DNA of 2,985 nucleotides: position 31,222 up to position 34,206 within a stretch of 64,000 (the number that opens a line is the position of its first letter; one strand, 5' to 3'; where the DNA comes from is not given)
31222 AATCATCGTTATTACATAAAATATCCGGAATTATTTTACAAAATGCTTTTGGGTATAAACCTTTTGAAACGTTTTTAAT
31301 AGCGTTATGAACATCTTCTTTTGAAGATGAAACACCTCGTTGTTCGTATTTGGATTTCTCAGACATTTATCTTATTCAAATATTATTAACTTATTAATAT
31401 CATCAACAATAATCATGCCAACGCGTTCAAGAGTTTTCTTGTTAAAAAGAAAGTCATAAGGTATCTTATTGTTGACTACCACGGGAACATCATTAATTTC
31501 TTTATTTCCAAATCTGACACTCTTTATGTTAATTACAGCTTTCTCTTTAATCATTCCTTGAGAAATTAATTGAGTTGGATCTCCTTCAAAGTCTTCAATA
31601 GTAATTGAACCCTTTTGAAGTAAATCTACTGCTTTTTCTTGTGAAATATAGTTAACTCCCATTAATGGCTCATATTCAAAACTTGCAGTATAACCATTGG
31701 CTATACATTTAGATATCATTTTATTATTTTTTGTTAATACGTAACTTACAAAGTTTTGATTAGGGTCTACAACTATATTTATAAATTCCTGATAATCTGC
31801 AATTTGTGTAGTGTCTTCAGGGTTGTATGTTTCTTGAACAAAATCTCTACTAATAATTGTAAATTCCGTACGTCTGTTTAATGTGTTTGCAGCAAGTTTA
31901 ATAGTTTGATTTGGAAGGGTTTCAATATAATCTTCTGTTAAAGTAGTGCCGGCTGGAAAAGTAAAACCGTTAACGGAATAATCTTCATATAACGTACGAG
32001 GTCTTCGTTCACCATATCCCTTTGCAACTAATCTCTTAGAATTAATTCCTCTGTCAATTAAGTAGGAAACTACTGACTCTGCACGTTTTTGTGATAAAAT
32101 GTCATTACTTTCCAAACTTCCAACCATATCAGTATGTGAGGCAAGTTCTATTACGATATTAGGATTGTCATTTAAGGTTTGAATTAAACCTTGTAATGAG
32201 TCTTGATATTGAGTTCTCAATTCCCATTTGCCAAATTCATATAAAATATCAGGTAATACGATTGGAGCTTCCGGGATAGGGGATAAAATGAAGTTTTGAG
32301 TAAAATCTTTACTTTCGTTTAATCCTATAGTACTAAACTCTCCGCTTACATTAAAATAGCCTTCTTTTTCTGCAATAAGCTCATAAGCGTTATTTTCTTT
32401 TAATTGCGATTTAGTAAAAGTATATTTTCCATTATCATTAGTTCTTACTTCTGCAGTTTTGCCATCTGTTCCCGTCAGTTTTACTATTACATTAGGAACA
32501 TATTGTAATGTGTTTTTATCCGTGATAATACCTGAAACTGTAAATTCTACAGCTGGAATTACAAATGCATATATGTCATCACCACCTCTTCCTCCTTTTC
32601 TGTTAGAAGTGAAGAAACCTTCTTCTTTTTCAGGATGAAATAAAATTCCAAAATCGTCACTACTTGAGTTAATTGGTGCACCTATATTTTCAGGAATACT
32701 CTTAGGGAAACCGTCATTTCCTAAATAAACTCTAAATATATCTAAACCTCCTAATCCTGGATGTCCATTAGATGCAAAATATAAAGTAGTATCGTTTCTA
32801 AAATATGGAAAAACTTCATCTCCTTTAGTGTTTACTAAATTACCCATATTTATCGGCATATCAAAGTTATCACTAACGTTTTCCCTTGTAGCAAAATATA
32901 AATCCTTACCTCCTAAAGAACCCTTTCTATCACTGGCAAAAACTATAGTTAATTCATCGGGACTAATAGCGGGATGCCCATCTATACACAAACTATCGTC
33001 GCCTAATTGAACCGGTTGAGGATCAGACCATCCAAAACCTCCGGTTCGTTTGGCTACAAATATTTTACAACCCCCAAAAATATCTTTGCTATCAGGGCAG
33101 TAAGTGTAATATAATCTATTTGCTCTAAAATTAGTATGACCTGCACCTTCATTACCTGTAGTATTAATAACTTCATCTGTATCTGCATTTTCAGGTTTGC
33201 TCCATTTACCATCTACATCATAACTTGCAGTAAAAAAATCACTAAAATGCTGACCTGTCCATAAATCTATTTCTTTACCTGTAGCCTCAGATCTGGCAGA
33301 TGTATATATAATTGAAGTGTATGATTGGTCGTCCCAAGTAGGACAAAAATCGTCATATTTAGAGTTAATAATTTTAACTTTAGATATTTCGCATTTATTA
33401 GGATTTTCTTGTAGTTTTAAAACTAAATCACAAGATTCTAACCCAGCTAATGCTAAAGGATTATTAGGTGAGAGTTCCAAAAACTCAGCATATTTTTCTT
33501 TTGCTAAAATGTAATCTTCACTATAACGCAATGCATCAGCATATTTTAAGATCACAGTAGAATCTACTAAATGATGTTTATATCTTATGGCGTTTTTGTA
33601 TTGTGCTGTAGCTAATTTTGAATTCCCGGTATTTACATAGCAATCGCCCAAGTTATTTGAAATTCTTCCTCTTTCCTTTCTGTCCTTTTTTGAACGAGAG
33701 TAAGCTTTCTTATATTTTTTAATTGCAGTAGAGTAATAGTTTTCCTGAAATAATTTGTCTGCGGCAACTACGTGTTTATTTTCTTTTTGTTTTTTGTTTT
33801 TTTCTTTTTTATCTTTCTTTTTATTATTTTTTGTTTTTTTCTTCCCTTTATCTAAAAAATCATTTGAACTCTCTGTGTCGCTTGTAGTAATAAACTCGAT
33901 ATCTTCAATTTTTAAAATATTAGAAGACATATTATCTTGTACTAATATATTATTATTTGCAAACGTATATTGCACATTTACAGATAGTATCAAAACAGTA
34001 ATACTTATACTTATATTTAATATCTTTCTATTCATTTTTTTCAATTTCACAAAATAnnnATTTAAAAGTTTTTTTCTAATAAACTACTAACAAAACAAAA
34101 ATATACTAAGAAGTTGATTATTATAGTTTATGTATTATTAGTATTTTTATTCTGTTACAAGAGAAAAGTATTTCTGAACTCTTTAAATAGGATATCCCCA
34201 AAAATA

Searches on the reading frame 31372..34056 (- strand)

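Call 81: search_protein_families(library=ncbifam, proteins=[window:31372-34056:-], max_evalue=1e-10)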
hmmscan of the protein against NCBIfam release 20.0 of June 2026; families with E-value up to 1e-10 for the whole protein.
window:31372-34056:- (894 aa): 10 families
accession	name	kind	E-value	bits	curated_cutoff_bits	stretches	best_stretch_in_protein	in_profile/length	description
NF052230.1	T9SS_PorE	exception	7.9e-168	559.7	600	1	93-735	19-647/648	PorE family type IX secretion system protein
NF053607.1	CHU_0125_OmpA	equivalog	8.6e-104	348.3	620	1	99-686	26-615/639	CHU_0125 family OmpA-like outer membrane integrity protein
NF053611.1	YiaD_Gzip_OmpA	equivalog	2.1e-20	73.3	175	1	603-687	103-187/206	YiaD family glycine zipper/OmpA-like lipoprotein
NF053612.1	anchor_PA1041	equivalog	8.2e-18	65.2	250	1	598-686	124-215/236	PA1041 family peptidoglycan-binding anchor lipoprotein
NF053613.1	OMP_toxin_LptF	equivalog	2.1e-14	53.8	400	1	601-688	140-227/256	lipotoxin F family OmpA-related lipoprotein LptF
TIGR02802.1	Pal_lipo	equivalog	3.9e-14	52.6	125.35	1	604-692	2-90/104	peptidoglycan-associated lipoprotein Pal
TIGR03789.1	pdsO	hypoth_equivalog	6.1e-14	52.3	152.2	1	606-687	143-224/243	sortase-associated OmpA-like protein PdsO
NF008071.1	PRK10808.1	equivalog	1.2e-13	51.2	277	1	603-688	232-319/358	porin OmpA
NF045787.1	OmpABordt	equivalog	2e-12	47.2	200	1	602-686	85-169/194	outer membrane protein OmpA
NF038224.1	OmpA_like_CmpA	equivalog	3.9e-11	43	300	1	600-685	108-193/233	C-OmpA-like family protein CmpA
